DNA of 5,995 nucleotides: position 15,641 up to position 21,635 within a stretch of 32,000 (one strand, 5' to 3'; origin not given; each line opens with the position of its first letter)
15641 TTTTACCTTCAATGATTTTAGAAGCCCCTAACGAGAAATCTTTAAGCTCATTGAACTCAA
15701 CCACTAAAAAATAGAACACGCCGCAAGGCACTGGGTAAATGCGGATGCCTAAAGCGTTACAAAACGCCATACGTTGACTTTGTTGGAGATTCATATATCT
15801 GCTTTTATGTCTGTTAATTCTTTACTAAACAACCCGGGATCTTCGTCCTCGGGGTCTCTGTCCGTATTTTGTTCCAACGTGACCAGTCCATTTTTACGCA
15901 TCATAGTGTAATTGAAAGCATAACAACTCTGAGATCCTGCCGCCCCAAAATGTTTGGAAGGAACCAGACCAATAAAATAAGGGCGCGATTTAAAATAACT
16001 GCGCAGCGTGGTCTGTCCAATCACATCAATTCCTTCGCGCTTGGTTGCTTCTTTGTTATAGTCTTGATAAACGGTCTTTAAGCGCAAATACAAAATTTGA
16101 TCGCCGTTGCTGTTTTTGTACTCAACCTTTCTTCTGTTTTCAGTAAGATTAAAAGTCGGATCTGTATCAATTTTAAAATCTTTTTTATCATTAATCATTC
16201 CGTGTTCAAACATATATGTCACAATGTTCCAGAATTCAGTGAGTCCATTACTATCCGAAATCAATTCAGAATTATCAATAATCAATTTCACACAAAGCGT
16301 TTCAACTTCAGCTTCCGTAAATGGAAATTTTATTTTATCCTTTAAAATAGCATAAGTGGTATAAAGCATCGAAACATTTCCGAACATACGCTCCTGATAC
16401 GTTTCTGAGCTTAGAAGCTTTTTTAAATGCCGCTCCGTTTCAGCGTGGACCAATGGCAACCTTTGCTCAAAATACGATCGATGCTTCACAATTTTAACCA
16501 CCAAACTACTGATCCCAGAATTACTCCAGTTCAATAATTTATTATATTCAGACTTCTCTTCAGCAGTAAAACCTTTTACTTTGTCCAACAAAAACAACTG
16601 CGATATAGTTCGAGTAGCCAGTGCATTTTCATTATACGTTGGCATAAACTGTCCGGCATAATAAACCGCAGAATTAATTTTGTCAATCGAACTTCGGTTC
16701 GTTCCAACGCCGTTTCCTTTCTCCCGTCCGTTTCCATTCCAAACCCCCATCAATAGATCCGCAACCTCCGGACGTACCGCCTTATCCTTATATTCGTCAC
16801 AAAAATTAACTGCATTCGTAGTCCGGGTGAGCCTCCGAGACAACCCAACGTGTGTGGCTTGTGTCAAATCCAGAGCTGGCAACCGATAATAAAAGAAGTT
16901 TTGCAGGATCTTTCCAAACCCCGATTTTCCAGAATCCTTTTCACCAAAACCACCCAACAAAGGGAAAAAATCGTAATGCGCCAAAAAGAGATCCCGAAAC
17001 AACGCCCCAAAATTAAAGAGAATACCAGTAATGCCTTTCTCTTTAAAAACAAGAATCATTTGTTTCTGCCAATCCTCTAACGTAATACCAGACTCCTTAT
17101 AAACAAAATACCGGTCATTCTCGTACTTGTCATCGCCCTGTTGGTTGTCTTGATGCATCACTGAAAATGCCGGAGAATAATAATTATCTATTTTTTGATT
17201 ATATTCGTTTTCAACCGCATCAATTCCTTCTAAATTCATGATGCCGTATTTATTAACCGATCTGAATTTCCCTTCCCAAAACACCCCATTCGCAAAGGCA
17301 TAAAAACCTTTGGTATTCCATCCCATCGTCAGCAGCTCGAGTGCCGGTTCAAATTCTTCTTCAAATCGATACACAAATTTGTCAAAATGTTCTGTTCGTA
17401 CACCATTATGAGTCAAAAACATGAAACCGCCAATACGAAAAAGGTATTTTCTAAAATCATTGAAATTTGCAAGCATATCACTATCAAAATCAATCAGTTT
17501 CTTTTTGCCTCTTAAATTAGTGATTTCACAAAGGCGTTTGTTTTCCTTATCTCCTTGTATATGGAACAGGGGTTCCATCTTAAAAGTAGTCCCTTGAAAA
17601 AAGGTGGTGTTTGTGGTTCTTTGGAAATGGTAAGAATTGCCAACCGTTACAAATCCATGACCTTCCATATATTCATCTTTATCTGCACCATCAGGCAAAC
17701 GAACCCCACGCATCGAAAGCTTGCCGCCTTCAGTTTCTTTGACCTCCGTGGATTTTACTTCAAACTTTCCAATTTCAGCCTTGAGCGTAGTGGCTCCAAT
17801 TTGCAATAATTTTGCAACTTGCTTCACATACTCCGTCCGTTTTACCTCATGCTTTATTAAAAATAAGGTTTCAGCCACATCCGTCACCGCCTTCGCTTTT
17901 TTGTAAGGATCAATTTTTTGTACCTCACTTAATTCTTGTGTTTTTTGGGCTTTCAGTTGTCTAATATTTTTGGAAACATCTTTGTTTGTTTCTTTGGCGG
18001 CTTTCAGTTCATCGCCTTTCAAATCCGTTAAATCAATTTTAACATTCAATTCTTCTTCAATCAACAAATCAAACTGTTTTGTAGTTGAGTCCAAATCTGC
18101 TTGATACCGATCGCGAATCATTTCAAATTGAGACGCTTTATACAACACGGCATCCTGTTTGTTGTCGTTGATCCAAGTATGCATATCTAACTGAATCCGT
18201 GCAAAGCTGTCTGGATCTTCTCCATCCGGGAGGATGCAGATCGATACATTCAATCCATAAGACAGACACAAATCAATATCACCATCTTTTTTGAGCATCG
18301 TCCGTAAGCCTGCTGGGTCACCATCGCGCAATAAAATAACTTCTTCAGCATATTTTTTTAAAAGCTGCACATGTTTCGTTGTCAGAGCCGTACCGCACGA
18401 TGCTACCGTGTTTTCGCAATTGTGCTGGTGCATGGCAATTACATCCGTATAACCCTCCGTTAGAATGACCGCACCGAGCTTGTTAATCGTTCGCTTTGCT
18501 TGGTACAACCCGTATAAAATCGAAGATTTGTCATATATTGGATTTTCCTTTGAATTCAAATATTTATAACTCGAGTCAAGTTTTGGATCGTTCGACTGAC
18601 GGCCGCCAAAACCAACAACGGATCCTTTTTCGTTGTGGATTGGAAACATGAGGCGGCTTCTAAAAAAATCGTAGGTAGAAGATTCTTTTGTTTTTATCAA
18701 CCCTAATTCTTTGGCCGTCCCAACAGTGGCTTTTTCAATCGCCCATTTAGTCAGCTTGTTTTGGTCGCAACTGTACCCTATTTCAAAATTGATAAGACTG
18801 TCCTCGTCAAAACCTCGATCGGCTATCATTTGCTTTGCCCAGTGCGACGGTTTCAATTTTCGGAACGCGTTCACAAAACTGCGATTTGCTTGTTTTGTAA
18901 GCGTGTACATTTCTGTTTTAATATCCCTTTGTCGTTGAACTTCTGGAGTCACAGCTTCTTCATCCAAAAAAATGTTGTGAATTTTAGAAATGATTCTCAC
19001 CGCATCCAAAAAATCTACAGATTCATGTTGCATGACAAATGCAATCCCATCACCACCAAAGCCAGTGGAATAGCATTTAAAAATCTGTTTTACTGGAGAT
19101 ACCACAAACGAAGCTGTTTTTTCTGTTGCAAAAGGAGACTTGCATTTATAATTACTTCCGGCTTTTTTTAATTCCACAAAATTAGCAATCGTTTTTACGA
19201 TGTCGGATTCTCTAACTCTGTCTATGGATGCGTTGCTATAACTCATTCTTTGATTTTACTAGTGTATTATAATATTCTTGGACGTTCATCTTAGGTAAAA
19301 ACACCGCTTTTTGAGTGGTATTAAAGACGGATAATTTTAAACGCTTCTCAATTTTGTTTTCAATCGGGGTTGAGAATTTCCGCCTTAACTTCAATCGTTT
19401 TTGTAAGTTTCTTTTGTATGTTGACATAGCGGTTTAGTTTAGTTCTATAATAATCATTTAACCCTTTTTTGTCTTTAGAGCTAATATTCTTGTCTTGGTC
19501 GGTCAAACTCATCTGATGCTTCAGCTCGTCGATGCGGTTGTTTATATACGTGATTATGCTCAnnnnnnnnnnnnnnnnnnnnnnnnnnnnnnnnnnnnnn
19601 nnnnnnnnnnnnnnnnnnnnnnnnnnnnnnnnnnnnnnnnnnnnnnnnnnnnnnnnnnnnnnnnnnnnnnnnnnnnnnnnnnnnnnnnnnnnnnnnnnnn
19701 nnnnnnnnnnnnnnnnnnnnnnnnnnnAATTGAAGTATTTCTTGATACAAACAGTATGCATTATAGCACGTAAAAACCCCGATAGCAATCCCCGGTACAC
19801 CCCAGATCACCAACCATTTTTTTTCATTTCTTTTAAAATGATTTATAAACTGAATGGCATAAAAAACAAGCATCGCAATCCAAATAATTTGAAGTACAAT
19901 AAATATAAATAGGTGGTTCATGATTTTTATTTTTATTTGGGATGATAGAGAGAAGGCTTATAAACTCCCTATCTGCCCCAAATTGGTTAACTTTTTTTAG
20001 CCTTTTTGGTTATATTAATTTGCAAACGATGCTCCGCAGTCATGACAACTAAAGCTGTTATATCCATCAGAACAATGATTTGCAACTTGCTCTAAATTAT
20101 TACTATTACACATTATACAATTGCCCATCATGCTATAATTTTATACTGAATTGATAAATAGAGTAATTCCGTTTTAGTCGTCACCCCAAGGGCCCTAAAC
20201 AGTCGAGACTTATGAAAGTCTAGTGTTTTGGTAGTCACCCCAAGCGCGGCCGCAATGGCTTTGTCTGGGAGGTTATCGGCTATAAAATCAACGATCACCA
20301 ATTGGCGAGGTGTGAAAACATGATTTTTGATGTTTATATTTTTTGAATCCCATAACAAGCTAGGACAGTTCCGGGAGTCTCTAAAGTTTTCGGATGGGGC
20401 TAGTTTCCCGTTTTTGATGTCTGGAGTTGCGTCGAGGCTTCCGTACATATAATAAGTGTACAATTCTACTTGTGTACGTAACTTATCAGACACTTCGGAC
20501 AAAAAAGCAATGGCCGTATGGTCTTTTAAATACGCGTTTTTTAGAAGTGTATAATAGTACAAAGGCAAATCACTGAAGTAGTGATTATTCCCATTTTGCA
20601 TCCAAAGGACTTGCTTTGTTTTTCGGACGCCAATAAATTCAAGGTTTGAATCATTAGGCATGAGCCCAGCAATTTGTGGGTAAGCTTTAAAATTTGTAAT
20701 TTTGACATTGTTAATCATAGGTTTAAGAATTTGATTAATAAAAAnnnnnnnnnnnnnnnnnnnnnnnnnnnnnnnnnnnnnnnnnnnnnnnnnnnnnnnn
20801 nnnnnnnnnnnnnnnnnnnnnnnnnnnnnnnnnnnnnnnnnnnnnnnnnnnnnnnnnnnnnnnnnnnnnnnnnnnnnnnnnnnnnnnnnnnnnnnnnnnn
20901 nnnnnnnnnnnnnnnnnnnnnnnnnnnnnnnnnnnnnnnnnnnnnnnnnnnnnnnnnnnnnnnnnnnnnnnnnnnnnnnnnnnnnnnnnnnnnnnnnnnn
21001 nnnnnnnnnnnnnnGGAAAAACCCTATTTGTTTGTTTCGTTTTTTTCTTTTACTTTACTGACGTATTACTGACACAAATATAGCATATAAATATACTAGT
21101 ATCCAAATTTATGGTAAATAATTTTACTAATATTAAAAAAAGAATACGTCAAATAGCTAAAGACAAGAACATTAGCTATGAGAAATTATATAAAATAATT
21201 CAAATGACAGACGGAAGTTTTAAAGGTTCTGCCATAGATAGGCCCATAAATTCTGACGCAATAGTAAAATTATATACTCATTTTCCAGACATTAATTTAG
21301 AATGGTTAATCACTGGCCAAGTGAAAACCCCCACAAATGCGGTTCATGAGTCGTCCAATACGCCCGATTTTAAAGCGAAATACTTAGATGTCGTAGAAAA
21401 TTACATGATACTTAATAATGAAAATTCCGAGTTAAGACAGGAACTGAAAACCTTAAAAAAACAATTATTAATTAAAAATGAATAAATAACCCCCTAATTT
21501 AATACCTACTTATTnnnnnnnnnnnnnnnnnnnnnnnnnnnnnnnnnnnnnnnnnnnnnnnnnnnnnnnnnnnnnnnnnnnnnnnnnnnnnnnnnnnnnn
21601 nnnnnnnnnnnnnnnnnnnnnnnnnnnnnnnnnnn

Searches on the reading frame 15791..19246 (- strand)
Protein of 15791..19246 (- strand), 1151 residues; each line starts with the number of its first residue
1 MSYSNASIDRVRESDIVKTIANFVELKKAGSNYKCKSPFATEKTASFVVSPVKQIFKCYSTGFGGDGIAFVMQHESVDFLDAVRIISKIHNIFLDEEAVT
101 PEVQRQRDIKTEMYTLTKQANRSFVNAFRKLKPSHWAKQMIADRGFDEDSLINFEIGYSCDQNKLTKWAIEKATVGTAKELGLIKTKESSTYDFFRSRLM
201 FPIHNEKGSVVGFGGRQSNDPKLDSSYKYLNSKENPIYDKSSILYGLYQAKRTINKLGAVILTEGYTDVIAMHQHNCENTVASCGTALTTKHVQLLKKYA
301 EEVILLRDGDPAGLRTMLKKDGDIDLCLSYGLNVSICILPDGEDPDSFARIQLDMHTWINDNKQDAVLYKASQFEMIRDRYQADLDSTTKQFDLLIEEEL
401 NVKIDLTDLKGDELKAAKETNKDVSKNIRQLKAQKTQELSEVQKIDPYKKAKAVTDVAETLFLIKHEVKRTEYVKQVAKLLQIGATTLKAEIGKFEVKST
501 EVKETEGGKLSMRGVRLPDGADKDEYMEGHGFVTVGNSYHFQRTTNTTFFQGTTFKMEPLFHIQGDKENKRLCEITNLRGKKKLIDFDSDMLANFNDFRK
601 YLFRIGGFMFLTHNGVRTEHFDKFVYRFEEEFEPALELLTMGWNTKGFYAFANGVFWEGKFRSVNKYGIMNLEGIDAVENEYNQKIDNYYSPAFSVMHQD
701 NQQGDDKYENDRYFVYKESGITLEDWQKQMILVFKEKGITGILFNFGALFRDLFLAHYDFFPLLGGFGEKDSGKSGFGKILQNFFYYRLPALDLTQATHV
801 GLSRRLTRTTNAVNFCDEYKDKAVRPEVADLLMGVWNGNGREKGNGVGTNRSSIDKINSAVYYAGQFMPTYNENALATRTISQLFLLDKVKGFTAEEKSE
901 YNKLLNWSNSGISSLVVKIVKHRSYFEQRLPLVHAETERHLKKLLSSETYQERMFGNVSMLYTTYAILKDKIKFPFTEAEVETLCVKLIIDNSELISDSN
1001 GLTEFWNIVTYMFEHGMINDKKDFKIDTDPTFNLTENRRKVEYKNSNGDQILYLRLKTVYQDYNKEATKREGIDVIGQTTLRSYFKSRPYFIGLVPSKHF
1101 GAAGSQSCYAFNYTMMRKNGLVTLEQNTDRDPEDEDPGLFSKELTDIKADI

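Call 25: search_protein_families(library=pfam, proteins=[window:15791-19246:-], max_evalue=0.001)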
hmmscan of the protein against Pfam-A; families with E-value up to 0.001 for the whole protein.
window:15791-19246:- (1151 aa): 5 families
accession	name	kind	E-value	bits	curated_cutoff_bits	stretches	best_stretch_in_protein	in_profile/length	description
PF08275.17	DNAG_N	-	1.1e-29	103.5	26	1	134-251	11-128/128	DNA primase catalytic core, N-terminal domain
PF01807.25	Zn_ribbon_DnaG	-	1.5e-23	82.9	24.9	1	6-96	4-95/98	CHC2 zinc finger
PF13155.12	Toprim_2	-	1.3e-15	58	22.1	1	261-348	1-87/88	Toprim-like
PF13662.12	Toprim_4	-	7e-14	52.3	25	1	259-320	2-70/85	Toprim domain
PF01751.28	Toprim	-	3.4e-10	40.4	23.1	1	260-316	2-72/96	Toprim domain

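Call 49: find_related_loci(query=window:15791-19246:-, collection=viral_contigs, flank=10000)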
Query window:15791-19246:- (1151 aa) in viral_contigs; peptide patterns used: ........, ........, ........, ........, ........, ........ (x = any residue, [..] = any of these).
No stretch of DNA in the collection matches any of the patterns.

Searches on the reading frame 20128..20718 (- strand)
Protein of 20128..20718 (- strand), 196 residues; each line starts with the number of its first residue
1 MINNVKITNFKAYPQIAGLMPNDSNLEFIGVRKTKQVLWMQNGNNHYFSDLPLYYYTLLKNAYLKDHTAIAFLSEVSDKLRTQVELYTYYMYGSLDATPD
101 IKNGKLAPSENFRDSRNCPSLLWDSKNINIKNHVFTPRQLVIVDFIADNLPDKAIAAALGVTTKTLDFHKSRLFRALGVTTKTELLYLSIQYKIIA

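Call 25: search_protein_families(library=pfam, proteins=[window:20128-20718:-], max_evalue=0.001)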
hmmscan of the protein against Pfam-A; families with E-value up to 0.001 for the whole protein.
window:20128-20718:- (196 aa): 1 family
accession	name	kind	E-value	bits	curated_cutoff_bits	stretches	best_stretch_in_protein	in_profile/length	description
PF00196.25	GerE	-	3.4e-08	33.4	23.5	1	134-186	2-54/57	Bacterial regulatory proteins, luxR family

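Call 92: search_protein_families(library=phrogs, proteins=[window:20128-20718:-], max_evalue=0.001)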
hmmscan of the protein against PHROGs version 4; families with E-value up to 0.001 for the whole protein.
window:20128-20718:- (196 aa): 1 family
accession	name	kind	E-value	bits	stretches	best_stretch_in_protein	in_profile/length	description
phrog_10300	-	transcription regulation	9e-08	33.3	1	39-194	15-180/182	transcriptional regulator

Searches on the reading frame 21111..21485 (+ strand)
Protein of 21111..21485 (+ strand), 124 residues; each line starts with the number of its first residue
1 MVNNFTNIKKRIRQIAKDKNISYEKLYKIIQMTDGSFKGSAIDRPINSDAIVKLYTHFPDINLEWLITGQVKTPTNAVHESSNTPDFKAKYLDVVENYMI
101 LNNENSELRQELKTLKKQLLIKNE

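Call 92: search_protein_families(library=phrogs, proteins=[window:21111-21485:+], max_evalue=0.001)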
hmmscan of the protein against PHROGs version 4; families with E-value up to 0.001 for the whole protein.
window:21111-21485:+ (124 aa): 1 family
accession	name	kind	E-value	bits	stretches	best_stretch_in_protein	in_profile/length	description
phrog_147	-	transcription regulation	0.00067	21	1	7-72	4-72/100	transcriptional regulator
